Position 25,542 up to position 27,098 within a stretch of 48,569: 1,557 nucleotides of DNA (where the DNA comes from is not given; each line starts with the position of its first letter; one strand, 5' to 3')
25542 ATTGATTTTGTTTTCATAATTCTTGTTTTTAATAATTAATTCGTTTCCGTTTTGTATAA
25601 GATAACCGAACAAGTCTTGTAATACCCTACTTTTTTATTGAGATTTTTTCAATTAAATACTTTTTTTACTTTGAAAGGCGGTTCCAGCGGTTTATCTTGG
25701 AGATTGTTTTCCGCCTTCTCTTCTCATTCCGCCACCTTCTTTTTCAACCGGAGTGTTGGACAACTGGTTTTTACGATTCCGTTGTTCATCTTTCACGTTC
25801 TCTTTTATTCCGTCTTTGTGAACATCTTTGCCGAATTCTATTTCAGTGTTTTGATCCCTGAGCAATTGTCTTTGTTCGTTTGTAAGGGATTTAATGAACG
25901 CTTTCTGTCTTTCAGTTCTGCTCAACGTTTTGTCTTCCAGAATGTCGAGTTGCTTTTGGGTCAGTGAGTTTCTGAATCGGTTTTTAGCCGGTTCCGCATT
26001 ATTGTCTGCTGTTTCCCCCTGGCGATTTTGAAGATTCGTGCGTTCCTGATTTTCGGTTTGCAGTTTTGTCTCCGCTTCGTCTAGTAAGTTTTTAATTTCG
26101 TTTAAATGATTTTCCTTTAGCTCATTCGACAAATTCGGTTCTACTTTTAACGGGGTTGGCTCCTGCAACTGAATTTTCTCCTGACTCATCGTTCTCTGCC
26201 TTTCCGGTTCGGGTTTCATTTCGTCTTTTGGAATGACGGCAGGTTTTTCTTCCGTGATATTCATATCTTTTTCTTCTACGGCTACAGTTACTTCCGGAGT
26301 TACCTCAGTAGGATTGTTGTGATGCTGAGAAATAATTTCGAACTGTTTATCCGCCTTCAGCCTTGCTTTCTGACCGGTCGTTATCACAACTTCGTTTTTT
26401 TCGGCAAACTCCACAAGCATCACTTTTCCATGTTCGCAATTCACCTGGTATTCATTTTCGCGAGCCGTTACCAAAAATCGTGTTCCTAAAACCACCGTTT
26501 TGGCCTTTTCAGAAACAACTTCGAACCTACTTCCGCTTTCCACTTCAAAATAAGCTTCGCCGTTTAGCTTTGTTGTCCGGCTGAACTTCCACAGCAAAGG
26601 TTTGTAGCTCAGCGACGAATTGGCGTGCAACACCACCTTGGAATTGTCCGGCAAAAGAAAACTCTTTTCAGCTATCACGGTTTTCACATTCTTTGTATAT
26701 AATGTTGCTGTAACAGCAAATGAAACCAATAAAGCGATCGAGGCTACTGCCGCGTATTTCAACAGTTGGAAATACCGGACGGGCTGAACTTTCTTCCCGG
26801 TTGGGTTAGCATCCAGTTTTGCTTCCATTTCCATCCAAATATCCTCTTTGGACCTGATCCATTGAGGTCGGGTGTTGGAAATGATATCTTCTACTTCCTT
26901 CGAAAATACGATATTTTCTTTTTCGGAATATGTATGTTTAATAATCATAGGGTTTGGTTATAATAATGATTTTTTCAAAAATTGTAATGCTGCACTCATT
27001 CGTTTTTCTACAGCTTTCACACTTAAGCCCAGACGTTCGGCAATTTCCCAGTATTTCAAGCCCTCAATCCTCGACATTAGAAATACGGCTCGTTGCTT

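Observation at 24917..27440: An ECF sigma / FecR anti-sigma module whose anti-sigma C-terminus duplicates the neighbouring secreted LTXXQ protein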

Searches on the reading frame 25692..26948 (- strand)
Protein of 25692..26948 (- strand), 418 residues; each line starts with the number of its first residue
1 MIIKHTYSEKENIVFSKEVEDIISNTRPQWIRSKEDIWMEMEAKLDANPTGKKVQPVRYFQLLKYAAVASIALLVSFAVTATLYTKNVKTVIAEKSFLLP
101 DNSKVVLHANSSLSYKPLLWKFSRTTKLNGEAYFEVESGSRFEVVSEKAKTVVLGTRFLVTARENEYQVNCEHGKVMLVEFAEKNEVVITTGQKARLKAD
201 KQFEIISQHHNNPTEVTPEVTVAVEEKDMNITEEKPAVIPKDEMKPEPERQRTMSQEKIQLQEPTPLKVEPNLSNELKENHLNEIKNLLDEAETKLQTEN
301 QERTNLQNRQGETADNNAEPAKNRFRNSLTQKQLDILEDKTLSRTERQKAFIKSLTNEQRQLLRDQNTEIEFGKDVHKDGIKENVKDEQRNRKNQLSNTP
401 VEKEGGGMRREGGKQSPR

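Call 4: search_protein_families(library=pfam, proteins=[window:25692-26948:-], max_evalue=1)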
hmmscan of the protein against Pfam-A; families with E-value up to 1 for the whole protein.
window:25692-26948:- (418 aa): 1 family
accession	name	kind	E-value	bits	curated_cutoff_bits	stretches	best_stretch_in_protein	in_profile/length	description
PF04773.18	FecR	-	1.2e-12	48.5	24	1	95-176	11-96/97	FecR protein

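Call 5: search_protein_families(library=ncbifam, proteins=[window:25692-26948:-], max_evalue=1)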
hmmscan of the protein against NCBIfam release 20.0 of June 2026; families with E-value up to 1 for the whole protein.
window:25692-26948:- (418 aa): 1 family
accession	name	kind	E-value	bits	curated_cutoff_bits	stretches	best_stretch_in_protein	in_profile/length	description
NF011531.0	PRK14971.1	equivalog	0.078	11.7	685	1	204-401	372-570/614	DNA polymerase III subunit gamma/tau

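Call 17: find_homologous_proteins(query=window:25692-26948:-)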
Query window:25692-26948:- (418 aa): 65 proteins with E <= 0.001 among 4813 candidates.
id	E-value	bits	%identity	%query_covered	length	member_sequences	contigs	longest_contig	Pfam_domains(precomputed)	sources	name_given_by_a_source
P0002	4.8e-266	900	100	100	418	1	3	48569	PF04773.19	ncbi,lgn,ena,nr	ncbi:MAG: FecR family protein [Petrimonas sp.]|nr:FecR family protein [Petrimonas sp.]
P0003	3.8e-265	897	100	100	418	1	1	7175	PF04773.19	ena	-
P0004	7.8e-265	896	100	100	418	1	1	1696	PF04773.19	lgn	-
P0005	2.4e-219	746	83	100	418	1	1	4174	PF04773.19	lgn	-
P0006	4.8e-180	617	70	100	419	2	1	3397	PF04773.19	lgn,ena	-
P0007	2.4e-157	542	63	100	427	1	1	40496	PF04773.19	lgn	-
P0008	2.7e-152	525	58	100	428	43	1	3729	PF04773.19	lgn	-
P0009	1.3e-123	431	52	96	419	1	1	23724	PF04773.19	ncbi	ncbi:MAG: FecR family protein [Paludibacteraceae bacterium]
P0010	2.5e-106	374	75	56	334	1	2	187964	PF04773.19,PF04545.23,PF08281.19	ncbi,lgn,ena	-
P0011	2.3e-98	348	46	99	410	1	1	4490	PF04773.19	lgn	-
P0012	2.8e-93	331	47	85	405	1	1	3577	PF04773.19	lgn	-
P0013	4.4e-86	308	46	95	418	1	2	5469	PF04773.19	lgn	-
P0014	1.2e-85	306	46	95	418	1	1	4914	PF04773.19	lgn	-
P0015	5.0e-81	291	43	98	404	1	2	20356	PF04773.19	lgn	-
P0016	4.0e-77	278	42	92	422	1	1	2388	PF04773.19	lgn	-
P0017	4.7e-62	229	38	97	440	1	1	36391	PF04773.19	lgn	-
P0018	1.1e-56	211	37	90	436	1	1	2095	PF04773.19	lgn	-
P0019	2.6e-55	206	39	85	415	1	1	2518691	PF04773.19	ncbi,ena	-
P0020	8.7e-53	198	35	87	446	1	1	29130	PF04773.19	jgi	jgi:transmembrane sensor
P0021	1.5e-45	174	47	46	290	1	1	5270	PF16344.11,PF04773.19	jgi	jgi:transmembrane sensor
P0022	1.4e-44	171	46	48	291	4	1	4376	PF16344.11,PF04773.19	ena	-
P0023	4.8e-44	169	46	47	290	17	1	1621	PF16344.11,PF04773.19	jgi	jgi:ferric-dicitrate binding protein FerR (iron transport regulator)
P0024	9.6e-43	165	44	49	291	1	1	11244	PF16344.11,PF04773.19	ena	-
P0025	1.1e-41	161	46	45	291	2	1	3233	PF16344.11,PF04773.19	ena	-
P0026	1.5e-41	161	46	46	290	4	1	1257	PF16344.11,PF04773.19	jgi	-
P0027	4.7e-41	159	46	46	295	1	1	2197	PF16344.11,PF04773.19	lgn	-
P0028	2.7e-40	157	48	44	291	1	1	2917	PF16344.11,PF04773.19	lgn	-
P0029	3.7e-40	156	48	44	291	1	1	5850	PF16344.11,PF04773.19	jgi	-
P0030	2.7e-39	154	46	46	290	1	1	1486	PF16344.11,PF04773.19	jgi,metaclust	metaclust:\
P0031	5.0e-39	153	42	46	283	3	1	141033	PF16344.11,PF04773.19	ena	-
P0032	4.9e-38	149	45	46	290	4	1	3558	PF16344.11,PF04773.19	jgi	jgi:ferric-dicitrate binding protein FerR (iron transport regulator)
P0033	5.4e-38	149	42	49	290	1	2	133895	PF16344.11,PF04773.19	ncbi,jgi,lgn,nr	ncbi:MAG: FecR domain-containing protein [Bacteroidales bacterium]|nr:FecR domain-containing protein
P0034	6.4e-38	149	45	49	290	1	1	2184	PF16344.11,PF04773.19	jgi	-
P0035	9.9e-38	148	46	44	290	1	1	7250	PF16344.11,PF04773.19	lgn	-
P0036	1.6e-37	148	46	45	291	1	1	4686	PF16344.11,PF04773.19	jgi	jgi:transmembrane sensor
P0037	2.6e-37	147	43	46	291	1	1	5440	PF16344.11,PF04773.19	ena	-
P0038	2.1e-36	144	46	45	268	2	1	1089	PF16344.11,PF04773.19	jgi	-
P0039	5.4e-35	139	39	46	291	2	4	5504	PF16344.11,PF04773.19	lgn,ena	-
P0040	1.2e-33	135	42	45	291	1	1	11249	PF16344.11,PF04773.19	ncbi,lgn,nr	ncbi:MAG: FecR domain-containing protein [Bacteroidales bacterium]|nr:FecR domain-containing protein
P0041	1.8e-33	134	35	53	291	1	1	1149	PF16344.11,PF04773.19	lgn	-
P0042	7.5e-33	132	34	68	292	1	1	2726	PF16344.11,PF04773.19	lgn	-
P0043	2.0e-30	124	43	40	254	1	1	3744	PF16344.11,PF04773.19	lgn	-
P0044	2.4e-23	101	34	54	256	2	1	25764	PF16344.11,PF04773.19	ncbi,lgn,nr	ncbi:hypothetical protein AwDysgo_15620 [Bacteroidales bacterium]|nr:hypothetical protein AwDysgo_15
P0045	8.5e-22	96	41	43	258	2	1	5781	PF16344.11,PF04773.19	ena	-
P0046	1.5e-20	92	42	39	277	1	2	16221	PF16344.11,PF04773.19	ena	-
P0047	1.9e-19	88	56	19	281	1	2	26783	PF16344.11,PF04773.19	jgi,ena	-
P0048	2.3e-19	88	53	19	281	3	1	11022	PF16344.11,PF04773.19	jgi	jgi:transmembrane sensor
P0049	6.6e-19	87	42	38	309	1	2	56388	PF16344.11,PF04773.19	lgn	-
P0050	9.3e-19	86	38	38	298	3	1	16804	PF16344.11,PF04773.19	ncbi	-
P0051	3.3e-18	84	56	19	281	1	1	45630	PF16344.11,PF04773.19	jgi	jgi:transmembrane sensor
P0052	4.1e-18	84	53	19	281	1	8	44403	PF16344.11,PF04773.19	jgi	jgi:transmembrane sensor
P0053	6.2e-18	83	45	25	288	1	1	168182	PF16344.11,PF04773.19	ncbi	-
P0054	5.5e-17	80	54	19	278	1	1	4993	PF16344.11,PF04773.19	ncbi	ncbi:MAG: FecR family protein [Mariniphaga sp.]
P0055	7.4e-17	80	47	24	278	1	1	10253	PF16344.11,PF04773.19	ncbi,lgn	-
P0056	6.6e-15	73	39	33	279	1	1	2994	PF16344.11,PF04773.19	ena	-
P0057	1.9e-11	62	38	34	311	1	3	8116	PF16344.11,PF04773.19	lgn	-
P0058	2.2e-9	55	35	40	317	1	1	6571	PF16344.11,PF04773.19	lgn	-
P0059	3.7e-9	54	35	35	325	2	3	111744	PF16344.11,PF04773.19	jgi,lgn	jgi:ferric-dicitrate binding protein FerR (iron transport regulator)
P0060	5.4e-7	47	36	35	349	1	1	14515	PF16344.11,PF04773.19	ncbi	-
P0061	3.6e-6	45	39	25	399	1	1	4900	PF16344.11,PF04773.19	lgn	-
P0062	1.8e-5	42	40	29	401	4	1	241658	PF16344.11,PF04773.19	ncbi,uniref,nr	ncbi:hypothetical protein DDR33_14330 [Pararcticibacter amylolyticus]|uniref:Anti-sigma factor n=2 T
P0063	4.5e-5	41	33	31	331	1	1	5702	PF16344.11,PF04773.19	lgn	-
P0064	4.7e-5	41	37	23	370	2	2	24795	PF16344.11,PF04773.19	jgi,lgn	-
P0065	8.4e-5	40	49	17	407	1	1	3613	PF16344.11,PF04773.19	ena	-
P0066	8.6e-4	37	54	15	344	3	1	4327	PF16344.11,PF04773.19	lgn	-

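Call 19: find_encoding_contigs(protein=P0019, flank=7000, max_places=2)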
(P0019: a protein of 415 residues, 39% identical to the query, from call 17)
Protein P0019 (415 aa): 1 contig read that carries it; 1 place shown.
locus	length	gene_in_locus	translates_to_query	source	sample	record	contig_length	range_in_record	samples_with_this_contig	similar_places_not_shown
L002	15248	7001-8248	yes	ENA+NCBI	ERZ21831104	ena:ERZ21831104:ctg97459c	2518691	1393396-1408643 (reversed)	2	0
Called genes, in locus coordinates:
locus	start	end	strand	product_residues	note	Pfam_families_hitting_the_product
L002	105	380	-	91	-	PF00216:Bac_DNA_binding, PF18291:HU-HIG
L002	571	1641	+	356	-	PF00730:HhH-GPD, PF00633:HHH (weak), PF14815:NUDIX_4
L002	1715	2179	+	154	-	PF00436:SSB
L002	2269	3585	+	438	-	PF01595:CNNM, PF00571:CBS (weak), PF03471:CorC_HlyC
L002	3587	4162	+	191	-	PF25593:GldD_lipo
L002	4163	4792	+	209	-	PF01648:ACPS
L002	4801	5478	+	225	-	PF01613:Flavin_Reduct, PF00301:Rubredoxin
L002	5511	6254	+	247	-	PF01884:PcrB, PF00977:His_biosynth, PF00478:IMPDH (weak), PF01207:Dus (weak)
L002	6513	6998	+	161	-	PF04542:Sigma70_r2 (weak), PF08281:Sigma70_r4_2, PF04545:Sigma70_r4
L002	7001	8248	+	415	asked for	PF04773:FecR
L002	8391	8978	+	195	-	-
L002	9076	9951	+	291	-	-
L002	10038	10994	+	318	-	PF00923:TAL_FSA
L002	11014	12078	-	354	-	PF16819:DUF5074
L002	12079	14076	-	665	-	PF07715:Plug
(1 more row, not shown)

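Call 20: find_encoding_contigs(protein=P0017, flank=7000, max_places=2)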
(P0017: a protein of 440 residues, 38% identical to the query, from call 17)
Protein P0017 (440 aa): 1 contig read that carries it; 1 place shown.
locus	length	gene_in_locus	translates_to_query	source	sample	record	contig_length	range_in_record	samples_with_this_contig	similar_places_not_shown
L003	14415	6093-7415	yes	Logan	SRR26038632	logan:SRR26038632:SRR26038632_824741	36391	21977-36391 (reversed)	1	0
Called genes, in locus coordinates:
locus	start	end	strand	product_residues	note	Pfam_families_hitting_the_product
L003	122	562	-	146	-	PF13905:Thioredoxin_8 (faint), PF04756:OST3_OST6 (weak), PF13728:TraF (weak), PF14595:Thioredoxin_9 (weak), PF00085:Thioredoxin, PF00578:AhpC-TSA (weak), PF13098:Thioredoxin_2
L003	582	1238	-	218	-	PF13489:Methyltransf_23, PF01209:Ubie_methyltran, PF02390:Methyltransf_4 (faint), PF13847:Methyltransf_31, PF08241:Methyltransf_11, PF08242:Methyltransf_12, PF13649:Methyltransf_25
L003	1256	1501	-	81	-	-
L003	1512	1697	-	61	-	PF13237:Fer4_10 (faint), PF14697:Fer4_21 (faint), PF25160:LdpA_Fe-S-bd, PF12797:Fer4_2 (weak), PF00037:Fer4, PF12837:Fer4_6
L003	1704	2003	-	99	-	PF00085:Thioredoxin, PF13098:Thioredoxin_2 (weak), PF13899:Thioredoxin_7 (weak), PF13728:TraF, PF13905:Thioredoxin_8 (faint)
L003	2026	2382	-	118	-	-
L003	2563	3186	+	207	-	PF22233:PhyR_sigma-like (faint), PF04542:Sigma70_r2, PF08281:Sigma70_r4_2, PF04545:Sigma70_r4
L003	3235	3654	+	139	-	-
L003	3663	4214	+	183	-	PF13801:Metal_resist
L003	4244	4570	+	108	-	PF27309:MJ0753_N (faint)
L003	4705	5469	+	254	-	PF09968:DUF2202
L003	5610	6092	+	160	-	PF07638:Sigma70_ECF (weak), PF08281:Sigma70_r4_2, PF04545:Sigma70_r4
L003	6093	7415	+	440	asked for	PF04773:FecR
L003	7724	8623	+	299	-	-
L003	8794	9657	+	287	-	-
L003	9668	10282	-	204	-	PF00398:RrnaAD (weak), PF03848:TehB (weak), PF05891:Methyltransf_PK (weak), PF13489:Methyltransf_23, PF13847:Methyltransf_31, PF08241:Methyltransf_11, PF08242:Methyltransf_12, PF13649:Methyltransf_25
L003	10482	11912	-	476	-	PF00392:GntR, PF00155:Aminotran_1_2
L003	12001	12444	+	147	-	PF08821:CGGC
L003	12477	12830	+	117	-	-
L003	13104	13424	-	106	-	PF02635:DsrE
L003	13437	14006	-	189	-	PF01209:Ubie_methyltran, PF13489:Methyltransf_23 (weak), PF05175:MTS, PF13847:Methyltransf_31, PF02390:Methyltransf_4 (faint), PF13649:Methyltransf_25, PF08241:Methyltransf_11, PF08242:Methyltransf_12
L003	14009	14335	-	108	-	PF12840:HTH_20, PF01022:HTH_5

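Call 21: find_encoding_contigs(protein=P0009, flank=7000, max_places=2)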
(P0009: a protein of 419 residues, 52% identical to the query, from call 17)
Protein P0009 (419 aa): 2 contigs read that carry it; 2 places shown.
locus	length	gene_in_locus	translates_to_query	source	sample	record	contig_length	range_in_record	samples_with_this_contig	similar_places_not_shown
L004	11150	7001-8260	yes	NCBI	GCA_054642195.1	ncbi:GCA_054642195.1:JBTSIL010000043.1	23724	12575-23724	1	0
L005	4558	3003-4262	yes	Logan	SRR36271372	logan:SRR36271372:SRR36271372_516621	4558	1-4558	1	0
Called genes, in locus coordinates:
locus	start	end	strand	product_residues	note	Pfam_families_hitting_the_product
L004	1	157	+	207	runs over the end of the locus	-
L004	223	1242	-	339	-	PF02912:Phe_tRNA-synt_N, PF01409:tRNA-synt_2d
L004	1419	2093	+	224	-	PF09365:DUF2461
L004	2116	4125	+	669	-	PF02922:CBM_48, PF00128:Alpha-amylase, PF02806:Alpha-amylase_C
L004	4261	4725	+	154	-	PF07973:tRNA_SAD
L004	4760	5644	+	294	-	PF01370:Epimerase, PF08338:DUF1731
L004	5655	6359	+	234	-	PF00912:Transgly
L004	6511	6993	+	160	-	PF07638:Sigma70_ECF (weak), PF04542:Sigma70_r2 (weak), PF08281:Sigma70_r4_2, PF04545:Sigma70_r4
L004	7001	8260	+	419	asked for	PF04773:FecR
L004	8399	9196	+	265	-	-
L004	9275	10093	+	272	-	-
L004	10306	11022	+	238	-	PF21948:LplA-B_cat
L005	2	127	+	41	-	?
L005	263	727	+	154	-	PF07973:tRNA_SAD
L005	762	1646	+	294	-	PF01370:Epimerase, PF08338:DUF1731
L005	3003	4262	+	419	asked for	PF04773:FecR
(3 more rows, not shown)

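Call 22: find_encoding_contigs(protein=P0020, flank=7000, max_places=2)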
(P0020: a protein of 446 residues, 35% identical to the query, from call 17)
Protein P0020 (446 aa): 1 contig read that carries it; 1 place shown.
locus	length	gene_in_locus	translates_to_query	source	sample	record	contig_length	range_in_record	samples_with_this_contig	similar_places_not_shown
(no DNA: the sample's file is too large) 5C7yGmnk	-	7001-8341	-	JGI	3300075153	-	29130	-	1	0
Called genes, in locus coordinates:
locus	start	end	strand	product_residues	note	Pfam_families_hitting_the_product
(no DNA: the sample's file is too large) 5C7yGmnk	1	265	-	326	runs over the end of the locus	PF09603:Fib_succ_major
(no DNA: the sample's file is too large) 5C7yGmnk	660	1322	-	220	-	-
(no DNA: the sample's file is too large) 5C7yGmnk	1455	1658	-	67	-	-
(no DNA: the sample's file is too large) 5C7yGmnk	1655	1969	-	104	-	PF12728:HTH_17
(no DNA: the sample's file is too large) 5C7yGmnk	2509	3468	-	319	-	PF17127:DUF5106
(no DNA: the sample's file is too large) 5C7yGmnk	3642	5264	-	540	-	PF13149:Mfa_like_1, PF09603:Fib_succ_major (faint)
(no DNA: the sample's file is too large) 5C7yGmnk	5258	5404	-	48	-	-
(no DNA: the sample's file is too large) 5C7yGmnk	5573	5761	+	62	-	-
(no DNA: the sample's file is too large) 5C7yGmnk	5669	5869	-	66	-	-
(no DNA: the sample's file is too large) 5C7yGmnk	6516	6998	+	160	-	PF04542:Sigma70_r2 (weak), PF07638:Sigma70_ECF (weak), PF08281:Sigma70_r4_2, PF04545:Sigma70_r4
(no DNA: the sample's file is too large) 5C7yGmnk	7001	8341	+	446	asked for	PF04773:FecR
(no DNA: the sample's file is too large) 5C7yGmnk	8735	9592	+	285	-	-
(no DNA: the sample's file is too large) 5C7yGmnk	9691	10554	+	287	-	-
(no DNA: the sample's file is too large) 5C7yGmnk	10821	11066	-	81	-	-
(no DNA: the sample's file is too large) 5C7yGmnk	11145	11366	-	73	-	-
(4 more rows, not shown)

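Call 33: find_encoding_contigs(protein=P0033, flank=8000, max_places=1)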
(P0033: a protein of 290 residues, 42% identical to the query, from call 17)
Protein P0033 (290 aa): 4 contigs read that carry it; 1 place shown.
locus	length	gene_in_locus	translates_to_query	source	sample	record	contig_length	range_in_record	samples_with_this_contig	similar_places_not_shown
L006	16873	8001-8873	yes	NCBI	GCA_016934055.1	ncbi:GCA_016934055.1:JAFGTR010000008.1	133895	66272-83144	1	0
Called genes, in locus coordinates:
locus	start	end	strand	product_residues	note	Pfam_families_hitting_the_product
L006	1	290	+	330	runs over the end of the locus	PF00248:Aldo_ket_red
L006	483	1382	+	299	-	PF13669:Glyoxalase_4 (faint)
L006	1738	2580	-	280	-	PF00892:EamA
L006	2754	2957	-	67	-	PF11127:YgaP-like_TM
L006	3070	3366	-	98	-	PF00085:Thioredoxin, PF13098:Thioredoxin_2, PF13899:Thioredoxin_7 (weak), PF13905:Thioredoxin_8 (faint), PF13728:TraF (weak)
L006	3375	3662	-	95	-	PF00166:Cpn10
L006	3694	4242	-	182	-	PF00085:Thioredoxin (faint), PF00462:Glutaredoxin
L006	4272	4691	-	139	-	PF00085:Thioredoxin, PF00578:AhpC-TSA (faint), PF13098:Thioredoxin_2, PF13905:Thioredoxin_8 (faint)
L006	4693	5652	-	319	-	PF00890:FAD_binding_2 (weak), PF01946:Thi4 (faint), PF03486:HI0933_like (faint), PF07992:Pyr_redox_2, PF13738:Pyr_redox_3, PF00070:Pyr_redox (weak)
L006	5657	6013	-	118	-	-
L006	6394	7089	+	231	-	PF00027:cNMP_binding, PF00325:Crp (faint), PF13545:HTH_Crp_2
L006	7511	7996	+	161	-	PF07638:Sigma70_ECF, PF04542:Sigma70_r2 (weak), PF08281:Sigma70_r4_2, PF04545:Sigma70_r4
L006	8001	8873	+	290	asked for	PF04773:FecR, PF16344:FecR_C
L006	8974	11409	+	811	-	PF13715:CarbopepD_reg_2 (weak), PF07715:Plug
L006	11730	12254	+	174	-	-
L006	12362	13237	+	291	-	-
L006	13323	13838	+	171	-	PF18962:Por_Secre_tail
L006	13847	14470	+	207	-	PF13568:OMP_b-brl_2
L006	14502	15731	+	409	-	-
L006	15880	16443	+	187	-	PF04542:Sigma70_r2, PF08281:Sigma70_r4_2, PF04545:Sigma70_r4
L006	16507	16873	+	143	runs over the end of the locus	PF13490:zf-HC2 (weak)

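Call 34: find_encoding_contigs(protein=P0031, flank=8000, max_places=1)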
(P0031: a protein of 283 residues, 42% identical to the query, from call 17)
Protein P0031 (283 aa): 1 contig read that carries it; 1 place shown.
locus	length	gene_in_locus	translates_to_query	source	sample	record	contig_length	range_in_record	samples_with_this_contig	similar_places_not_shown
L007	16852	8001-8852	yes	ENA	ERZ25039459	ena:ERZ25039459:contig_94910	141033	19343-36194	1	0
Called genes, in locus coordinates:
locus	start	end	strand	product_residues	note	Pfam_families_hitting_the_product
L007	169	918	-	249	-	PF13884:Peptidase_S74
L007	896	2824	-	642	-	-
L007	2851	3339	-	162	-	PF18962:Por_Secre_tail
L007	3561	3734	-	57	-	-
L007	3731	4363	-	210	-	-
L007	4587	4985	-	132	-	PF02566:OsmC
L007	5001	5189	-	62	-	-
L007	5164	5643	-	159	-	PF01209:Ubie_methyltran (weak), PF03848:TehB (weak), PF13489:Methyltransf_23, PF05891:Methyltransf_PK, PF13847:Methyltransf_31, PF08241:Methyltransf_11, PF08242:Methyltransf_12, PF13649:Methyltransf_25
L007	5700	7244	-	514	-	PF00266:Aminotran_5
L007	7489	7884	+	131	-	PF04542:Sigma70_r2 (weak)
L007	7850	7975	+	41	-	PF08281:Sigma70_r4_2 (weak)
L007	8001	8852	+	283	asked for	PF04773:FecR, PF16344:FecR_C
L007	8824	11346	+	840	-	PF13715:CarbopepD_reg_2, PF07715:Plug, PF00593:TonB_dep_Rec_b-barrel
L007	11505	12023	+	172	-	-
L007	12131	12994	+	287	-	-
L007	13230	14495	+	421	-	PF03422:CBM_6, PF18099:CBM_35_2 (faint), PF03422:CBM_6 (weak)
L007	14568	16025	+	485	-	PF01408:GFO_IDH_MocA (weak), PF19051:GFO_IDH_MocA_C2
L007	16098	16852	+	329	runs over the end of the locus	PF01261:AP_endonuc_2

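Call 44: find_related_loci(query=A1, collection=genome_contigs, flank=5000)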
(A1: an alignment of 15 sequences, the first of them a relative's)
Query A1 (418 aa) in genome_contigs; peptide patterns used: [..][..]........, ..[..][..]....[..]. (x = any residue, [..] = any of these).
92 stretches matched a pattern; 41 encode a relative of the query (tblastn E <= 1e-3); 41 distinct loci.
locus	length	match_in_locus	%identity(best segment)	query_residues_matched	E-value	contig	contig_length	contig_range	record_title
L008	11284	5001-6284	59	1-418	5e-165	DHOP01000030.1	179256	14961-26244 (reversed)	MAG TPA_asm: Prevotella sp. UBA5387 UBA5387_contig_3481, whole genome shotgun sequence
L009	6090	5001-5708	75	10-245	3e-110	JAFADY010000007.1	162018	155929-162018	MAG: Bacteroidetes bacterium isolate OH_SBB_97 k127_278358, whole genome shotgun sequence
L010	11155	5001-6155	41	15-392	4e-71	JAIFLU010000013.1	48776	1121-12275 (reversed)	MAG: Bacteroidetes bacterium isolate bin_228 scaffold_256, whole genome shotgun sequence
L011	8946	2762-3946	39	15-395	2e-68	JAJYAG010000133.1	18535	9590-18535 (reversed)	MAG: Bacteroidetes bacterium isolate BP8.bin14 NODE_4097_length_18535_cov_1.672534, whole genome shotgun sequence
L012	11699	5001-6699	39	15-384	4e-64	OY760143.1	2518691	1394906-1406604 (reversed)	MAG: Paludibacteraceae bacterium isolate 01c8064d-6cbe-49cb-b462-9ef0373b1e27 genome assembly, chromosome: 1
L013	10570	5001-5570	47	15-205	1e-48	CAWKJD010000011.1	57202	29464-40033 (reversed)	MAG: uncultured Bacteroidales bacterium isolate MFD01872.bin.1.312 genome assembly, contig: contig_194889, whole genome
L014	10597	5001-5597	43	15-214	1e-47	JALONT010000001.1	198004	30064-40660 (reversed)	MAG: Bacteroidales bacterium isolate Prado084 scaffold_1, whole genome shotgun sequence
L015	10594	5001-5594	45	4-205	3e-45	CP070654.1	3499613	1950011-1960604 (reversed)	MAG: Bacteroidales bacterium isolate bin82 chromosome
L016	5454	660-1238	42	15-208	2e-45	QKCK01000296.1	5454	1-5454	MAG: Bacteroidetes bacterium isolate SZUA-422 scaffold_71753, whole genome shotgun sequence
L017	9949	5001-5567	46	16-205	3e-44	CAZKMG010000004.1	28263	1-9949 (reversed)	MAG TPA_asm: uncultured Bacteroidaceae bacterium isolate binchicken_co129_645 genome assembly, contig: NODE_4423_length_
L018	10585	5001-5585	44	10-205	4e-42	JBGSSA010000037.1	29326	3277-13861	MAG: Bacteroidales bacterium isolate JTS-AC371 k141_3280312, whole genome shotgun sequence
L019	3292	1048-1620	39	14-205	5e-41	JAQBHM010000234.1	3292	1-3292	MAG: Bacteroidales bacterium isolate MAG_454_bin-06 454_bin-06_ctg-234, whole genome shotgun sequence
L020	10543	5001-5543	45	24-205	2e-40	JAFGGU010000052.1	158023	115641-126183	MAG: Bacteroidales bacterium isolate Zod_Metabat.1409 k87_5906718, whole genome shotgun sequence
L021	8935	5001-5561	41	18-205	4e-40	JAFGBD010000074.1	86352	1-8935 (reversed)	MAG: Bacteroidales bacterium isolate Zod_Metabat.1005 k87_10598842, whole genome shotgun sequence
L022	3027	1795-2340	45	15-197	9e-40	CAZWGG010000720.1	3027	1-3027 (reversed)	MAG TPA_asm: uncultured Bacteroidales bacterium isolate binchicken_co129_198 genome assembly, contig: NODE_132099_length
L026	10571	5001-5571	42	15-205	6e-35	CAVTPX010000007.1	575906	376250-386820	MAG: uncultured Bacteroidales bacterium isolate MFD00905.bin.1.96 genome assembly, contig: contig_24127, whole genome sh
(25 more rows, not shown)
